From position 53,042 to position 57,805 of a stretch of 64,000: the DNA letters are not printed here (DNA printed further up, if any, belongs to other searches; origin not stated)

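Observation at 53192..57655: Giant fusion of a FAD-linked oxidase with a SAM-methyltransferase-like domain plus a 600-aa unknown tail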

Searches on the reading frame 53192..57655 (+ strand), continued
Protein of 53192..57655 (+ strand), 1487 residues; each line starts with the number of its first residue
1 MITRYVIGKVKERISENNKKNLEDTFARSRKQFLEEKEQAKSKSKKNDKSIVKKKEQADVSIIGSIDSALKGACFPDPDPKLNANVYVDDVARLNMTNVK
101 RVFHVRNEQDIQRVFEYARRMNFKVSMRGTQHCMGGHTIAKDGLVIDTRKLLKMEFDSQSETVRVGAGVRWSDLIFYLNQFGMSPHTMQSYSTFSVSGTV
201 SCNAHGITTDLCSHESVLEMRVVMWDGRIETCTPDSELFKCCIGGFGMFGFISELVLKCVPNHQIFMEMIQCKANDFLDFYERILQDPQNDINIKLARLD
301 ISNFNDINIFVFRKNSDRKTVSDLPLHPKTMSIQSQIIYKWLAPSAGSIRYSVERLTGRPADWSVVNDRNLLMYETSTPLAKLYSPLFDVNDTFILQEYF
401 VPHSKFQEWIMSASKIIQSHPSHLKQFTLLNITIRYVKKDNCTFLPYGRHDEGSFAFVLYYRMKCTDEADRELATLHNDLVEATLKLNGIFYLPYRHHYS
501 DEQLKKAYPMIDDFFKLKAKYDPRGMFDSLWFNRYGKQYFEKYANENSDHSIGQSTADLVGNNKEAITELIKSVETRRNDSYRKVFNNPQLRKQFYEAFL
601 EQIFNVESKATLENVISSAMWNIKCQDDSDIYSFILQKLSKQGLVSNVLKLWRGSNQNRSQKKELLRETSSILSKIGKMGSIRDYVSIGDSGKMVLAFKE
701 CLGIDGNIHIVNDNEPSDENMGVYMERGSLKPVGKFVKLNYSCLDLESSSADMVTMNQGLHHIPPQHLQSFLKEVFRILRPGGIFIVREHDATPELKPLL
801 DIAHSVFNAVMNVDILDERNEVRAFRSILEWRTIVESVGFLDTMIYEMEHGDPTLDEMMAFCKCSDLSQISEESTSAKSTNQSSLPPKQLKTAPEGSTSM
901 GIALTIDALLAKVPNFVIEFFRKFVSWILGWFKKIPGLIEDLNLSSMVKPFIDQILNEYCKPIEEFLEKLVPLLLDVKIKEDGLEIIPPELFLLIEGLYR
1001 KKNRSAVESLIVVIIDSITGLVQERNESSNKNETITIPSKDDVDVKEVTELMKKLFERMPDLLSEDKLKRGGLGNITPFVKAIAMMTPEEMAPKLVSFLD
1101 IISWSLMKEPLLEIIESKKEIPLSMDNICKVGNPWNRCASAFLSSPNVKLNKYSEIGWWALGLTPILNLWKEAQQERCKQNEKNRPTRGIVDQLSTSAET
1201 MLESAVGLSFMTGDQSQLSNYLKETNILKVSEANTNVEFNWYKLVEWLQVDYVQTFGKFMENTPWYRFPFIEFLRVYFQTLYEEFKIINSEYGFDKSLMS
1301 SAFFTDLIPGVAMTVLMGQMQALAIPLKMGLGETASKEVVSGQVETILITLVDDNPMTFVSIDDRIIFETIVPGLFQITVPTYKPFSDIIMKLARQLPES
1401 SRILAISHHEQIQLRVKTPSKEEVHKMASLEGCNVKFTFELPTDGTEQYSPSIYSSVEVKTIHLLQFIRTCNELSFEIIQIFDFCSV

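Call 60: find_encoding_contigs(protein=P0222, flank=7000, max_places=2)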
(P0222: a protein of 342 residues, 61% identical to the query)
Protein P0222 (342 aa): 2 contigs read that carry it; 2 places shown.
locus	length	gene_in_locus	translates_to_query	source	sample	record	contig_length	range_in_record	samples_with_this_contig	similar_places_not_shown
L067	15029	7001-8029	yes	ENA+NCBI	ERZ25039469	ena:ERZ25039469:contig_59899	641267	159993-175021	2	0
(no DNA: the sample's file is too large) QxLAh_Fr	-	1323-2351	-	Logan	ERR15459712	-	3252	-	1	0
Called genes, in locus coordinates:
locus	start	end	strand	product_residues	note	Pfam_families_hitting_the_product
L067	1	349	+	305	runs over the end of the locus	PF08450:SGL (faint), PF17170:DUF5128 (faint), PF01436:NHL (weak)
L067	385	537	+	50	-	-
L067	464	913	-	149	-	PF00903:Glyoxalase, PF13669:Glyoxalase_4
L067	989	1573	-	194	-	PF07883:Cupin_2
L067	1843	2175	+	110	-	PF11743:DUF3301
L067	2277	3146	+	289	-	PF07690:MFS_1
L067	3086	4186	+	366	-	PF01553:Acyltransferase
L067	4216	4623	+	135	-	PF05656:DUF805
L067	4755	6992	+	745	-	PF01565:FAD_binding_4, PF08241:Methyltransf_11, PF13649:Methyltransf_25 (weak)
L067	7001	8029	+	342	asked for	-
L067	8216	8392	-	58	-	-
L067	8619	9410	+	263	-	PF00106:adh_short, PF08659:KR (weak), PF13561:adh_short_C2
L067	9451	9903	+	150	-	-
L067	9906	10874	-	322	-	PF03401:TctC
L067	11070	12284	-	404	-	PF07690:MFS_1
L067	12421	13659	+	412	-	PF01979:Amidohydro_1, PF07969:Amidohydro_3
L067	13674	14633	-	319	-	PF03401:TctC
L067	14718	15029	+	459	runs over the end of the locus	PF01425:Amidase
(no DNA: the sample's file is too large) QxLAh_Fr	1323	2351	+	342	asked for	-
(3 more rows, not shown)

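Call 61: find_encoding_contigs(protein=P0212, flank=7000, max_places=2)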
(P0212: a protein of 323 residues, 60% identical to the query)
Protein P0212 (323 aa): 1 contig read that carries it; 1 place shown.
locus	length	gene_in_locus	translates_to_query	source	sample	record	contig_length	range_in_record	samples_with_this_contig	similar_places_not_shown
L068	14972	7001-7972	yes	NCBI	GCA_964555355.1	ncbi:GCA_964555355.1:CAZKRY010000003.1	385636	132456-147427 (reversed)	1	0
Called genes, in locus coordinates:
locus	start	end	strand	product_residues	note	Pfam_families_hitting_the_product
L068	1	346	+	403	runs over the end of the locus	PF08028:Acyl-CoA_dh_2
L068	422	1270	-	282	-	PF20434:BD-FAE, PF07859:Abhydrolase_3, PF12697:Abhydrolase_6 (weak), PF00326:Peptidase_S9 (faint)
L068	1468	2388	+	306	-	PF01497:Peripla_BP_2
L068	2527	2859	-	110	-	PF00254:FKBP_C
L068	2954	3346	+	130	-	-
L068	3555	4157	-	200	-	PF02798:GST_N, PF13417:GST_N_3, PF13409:GST_N_2, PF13410:GST_C_2 (faint), PF00043:GST_C (weak)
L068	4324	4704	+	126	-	PF05656:DUF805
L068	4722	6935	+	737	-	PF01565:FAD_binding_4, PF08241:Methyltransf_11 (faint)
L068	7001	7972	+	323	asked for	-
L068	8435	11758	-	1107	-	PF00989:PAS, PF08448:PAS_4 (faint), PF13188:PAS_8 (faint), PF13426:PAS_9, PF08447:PAS_3, PF00990:GGDEF, PF00563:EAL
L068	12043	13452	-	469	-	PF00672:HAMP, PF26769:HAMP_PhoQ, PF00512:HisKA (weak), PF02518:HATPase_c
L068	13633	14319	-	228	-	PF00072:Response_reg, PF00486:Trans_reg_C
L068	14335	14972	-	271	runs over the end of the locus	PF06629:MipA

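Call 80: find_encoding_contigs(protein=P0233, flank=6000, max_places=1)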
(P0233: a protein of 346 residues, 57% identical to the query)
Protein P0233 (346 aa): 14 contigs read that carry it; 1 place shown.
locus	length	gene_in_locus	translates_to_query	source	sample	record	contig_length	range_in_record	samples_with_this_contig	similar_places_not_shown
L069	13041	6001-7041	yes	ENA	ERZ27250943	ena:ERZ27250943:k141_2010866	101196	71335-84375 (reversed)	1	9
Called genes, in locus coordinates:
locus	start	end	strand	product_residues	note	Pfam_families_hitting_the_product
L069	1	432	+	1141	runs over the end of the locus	PF05977:MFS_3, PF07690:MFS_1, PF01553:Acyltransferase, PF00501:AMP-binding, PF13193:AMP-binding_C (weak)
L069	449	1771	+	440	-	-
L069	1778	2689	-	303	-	PF12697:Abhydrolase_6 (faint), PF24096:DUF7379, PF05057:DUF676 (faint), PF00561:Abhydrolase_1 (faint)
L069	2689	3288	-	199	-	PF00440:TetR_N, PF13305:TetR_C_33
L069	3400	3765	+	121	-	PF05656:DUF805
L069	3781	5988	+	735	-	PF01565:FAD_binding_4, PF13649:Methyltransf_25 (faint), PF08241:Methyltransf_11 (weak)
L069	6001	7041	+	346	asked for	-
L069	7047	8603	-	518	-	PF04244:DPRP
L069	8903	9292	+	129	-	PF00392:GntR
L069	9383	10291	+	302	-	-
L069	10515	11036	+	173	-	PF10881:DUF2726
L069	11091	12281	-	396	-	PF00155:Aminotran_1_2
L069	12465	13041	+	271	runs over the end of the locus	PF13899:Thioredoxin_7 (faint)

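Call 81: find_encoding_contigs(protein=P0186, flank=6000, max_places=1)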
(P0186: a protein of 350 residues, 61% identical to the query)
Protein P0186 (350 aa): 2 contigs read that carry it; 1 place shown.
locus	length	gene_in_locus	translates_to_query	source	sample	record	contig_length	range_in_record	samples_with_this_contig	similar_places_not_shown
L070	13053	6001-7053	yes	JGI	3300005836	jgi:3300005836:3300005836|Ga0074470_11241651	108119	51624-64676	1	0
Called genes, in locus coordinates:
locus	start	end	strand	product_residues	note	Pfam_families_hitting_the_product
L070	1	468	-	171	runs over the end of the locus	PF02776:TPP_enzyme_N (weak)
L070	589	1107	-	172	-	PF07813:LTXXQ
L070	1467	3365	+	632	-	PF07690:MFS_1, PF01553:Acyltransferase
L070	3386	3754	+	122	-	PF05656:DUF805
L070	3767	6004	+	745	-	PF01565:FAD_binding_4, PF08241:Methyltransf_11 (weak), PF13649:Methyltransf_25 (weak)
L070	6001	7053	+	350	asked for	-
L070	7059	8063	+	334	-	PF00561:Abhydrolase_1, PF12146:Hydrolase_4, PF12697:Abhydrolase_6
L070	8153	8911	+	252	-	PF00106:adh_short, PF08659:KR, PF13561:adh_short_C2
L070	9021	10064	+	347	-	PF02668:TauD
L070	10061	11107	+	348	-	PF08240:ADH_N, PF07992:Pyr_redox_2 (weak), PF01262:AlaDh_PNT_C (weak), PF00107:ADH_zinc_N, PF13602:ADH_zinc_N_2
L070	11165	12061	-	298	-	PF02826:2-Hacid_dh_C (faint), PF03446:NAD_binding_2, PF14833:NAD_binding_11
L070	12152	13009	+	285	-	PF12697:Abhydrolase_6 (weak), PF00561:Abhydrolase_1, PF12146:Hydrolase_4 (weak)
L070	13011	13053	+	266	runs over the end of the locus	PF02602:HEM4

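Call 82: find_encoding_contigs(protein=P0232, flank=6000, max_places=1)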
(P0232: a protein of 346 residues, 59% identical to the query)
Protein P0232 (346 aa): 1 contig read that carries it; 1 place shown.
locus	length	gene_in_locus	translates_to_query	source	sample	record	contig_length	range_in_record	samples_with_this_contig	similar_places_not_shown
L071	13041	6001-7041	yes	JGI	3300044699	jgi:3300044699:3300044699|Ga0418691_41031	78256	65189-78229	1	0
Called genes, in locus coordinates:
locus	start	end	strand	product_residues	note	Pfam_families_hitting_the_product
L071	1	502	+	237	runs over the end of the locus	PF12706:Lactamase_B_2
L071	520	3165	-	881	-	PF02861:Clp_N, PF13191:AAA_16 (weak), PF00004:AAA, PF17871:AAA_lid_9, PF00004:AAA, PF07724:AAA_2, PF07728:AAA_5, PF10431:ClpB_D2-small, +7 more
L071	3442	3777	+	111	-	PF05656:DUF805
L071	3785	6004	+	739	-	PF01565:FAD_binding_4, PF08241:Methyltransf_11 (faint)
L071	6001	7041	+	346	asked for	-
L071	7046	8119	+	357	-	PF00561:Abhydrolase_1, PF12146:Hydrolase_4, PF12697:Abhydrolase_6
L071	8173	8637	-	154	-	PF01152:Bac_globin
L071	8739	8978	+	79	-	PF11174:DUF2970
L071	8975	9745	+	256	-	PF13365:Trypsin_2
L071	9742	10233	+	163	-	-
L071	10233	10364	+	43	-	-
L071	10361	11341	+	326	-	PF16697:Yop-YscD_cpl, PF00498:FHA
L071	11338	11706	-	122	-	-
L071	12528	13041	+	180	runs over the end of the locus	?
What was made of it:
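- An LplT/Aas-like MFS-acyltransferase upstream in L067, L069 and L070, and α/β-hydrolases downstream in L070 and L071 (calls 60, 80-82).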

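Call 84: search_protein_families(library=pfam, proteins=[L002:6792-7460:+, L002:11412-12362:-, L005:6170-7339:+, L005:11531-13987:+, L007:10307-10999:+, L007:10996-11571:+, L010:6723-7457:+, L022:6740-7375:+, L020:5386-6864:+, L020:11007-11558:+], max_evalue=0.001)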
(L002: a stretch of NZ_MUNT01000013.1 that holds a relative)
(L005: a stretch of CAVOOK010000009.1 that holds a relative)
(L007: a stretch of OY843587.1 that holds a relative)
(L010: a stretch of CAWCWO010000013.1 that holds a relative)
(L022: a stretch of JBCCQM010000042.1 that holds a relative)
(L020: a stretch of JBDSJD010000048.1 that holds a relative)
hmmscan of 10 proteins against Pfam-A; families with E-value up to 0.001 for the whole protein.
L002:6792-7460:+ (222 aa): 2 families
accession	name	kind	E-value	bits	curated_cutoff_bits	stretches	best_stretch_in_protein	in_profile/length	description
PF13472.12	Lipase_GDSL_2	-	8e-18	66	32.9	1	60-206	25-176/178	GDSL-like Lipase/Acylhydrolase family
PF00657.28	Lipase_GDSL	-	4.2e-05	24.2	23.6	1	65-209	32-204/208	GDSL-like Lipase/Acylhydrolase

L002:11412-12362:- (316 aa): 1 family
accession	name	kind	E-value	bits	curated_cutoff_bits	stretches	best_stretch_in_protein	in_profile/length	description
PF00351.26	Biopterin_H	-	2.7e-44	152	22.7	1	52-269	60-277/331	Biopterin-dependent aromatic amino acid hydroxylase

L005:6170-7339:+ (389 aa): 3 families
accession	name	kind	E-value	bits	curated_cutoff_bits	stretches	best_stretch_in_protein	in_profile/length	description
PF01471.23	PG_binding_1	-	1e-13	51.7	23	1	335-387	5-57/57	Putative peptidoglycan binding domain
PF03783.19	CsgG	-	5.7e-10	39.3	20.8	1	146-309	48-207/210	Curli production assembly/transport component CsgG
PF13036.11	LpoB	-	7.1e-05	23.2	22.3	1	142-205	54-117/147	Peptidoglycan-synthase activator LpoB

L005:11531-13987:+ (818 aa): 0 families

L007:10307-10999:+ (230 aa): 1 family
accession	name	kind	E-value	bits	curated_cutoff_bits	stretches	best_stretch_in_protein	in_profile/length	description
PF02585.22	PIG-L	-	1.4e-21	77.8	28.2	1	29-148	2-126/129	GlcNAc-PI de-N-acetylase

L007:10996-11571:+ (191 aa): 2 families
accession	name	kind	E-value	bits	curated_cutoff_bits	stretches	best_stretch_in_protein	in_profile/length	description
PF05401.17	NodS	-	6.4e-14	52.7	24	1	16-135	13-134/201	Nodulation protein S (NodS)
PF13649.12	Methyltransf_25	-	3e-06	28.2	27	1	50-133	2-89/97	Methyltransferase domain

L010:6723-7457:+ (244 aa): 0 families

L022:6740-7375:+ (211 aa): 0 families

L020:5386-6864:+ (492 aa): 6 families
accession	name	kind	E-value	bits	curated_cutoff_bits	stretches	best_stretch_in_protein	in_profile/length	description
PF12796.13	Ank_2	-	2.2e-55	185.6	27.3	6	91-182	2-89/90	Ankyrin repeats (3 copies)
PF00023.36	Ank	-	2.3e-51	169.3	21.1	5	205-235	2-32/33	Ankyrin repeat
PF13637.12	Ank_4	-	7.4e-46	153.6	22.7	5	209-258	1-50/50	Ankyrin repeats (many copies)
PF13606.12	Ank_3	-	1.9e-35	116.8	22.3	0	55-81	4-30/30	Ankyrin repeat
PF13857.12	Ank_5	-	6.1e-31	106.6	27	3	39-90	1-53/56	Ankyrin repeats (many copies)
PF24521.3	Ank_KRIT1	-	0.00051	20.2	80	0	341-384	47-96/149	KRIT1 ankyrin-repeats domain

L020:11007-11558:+ (183 aa): 1 family
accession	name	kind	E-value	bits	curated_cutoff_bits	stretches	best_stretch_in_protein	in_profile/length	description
PF13488.11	Gly-zipper_Omp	-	0.00017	21.9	25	1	40-84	1-43/46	Glycine zipper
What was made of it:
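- A GDSL lipase upstream in L002 (call 84).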
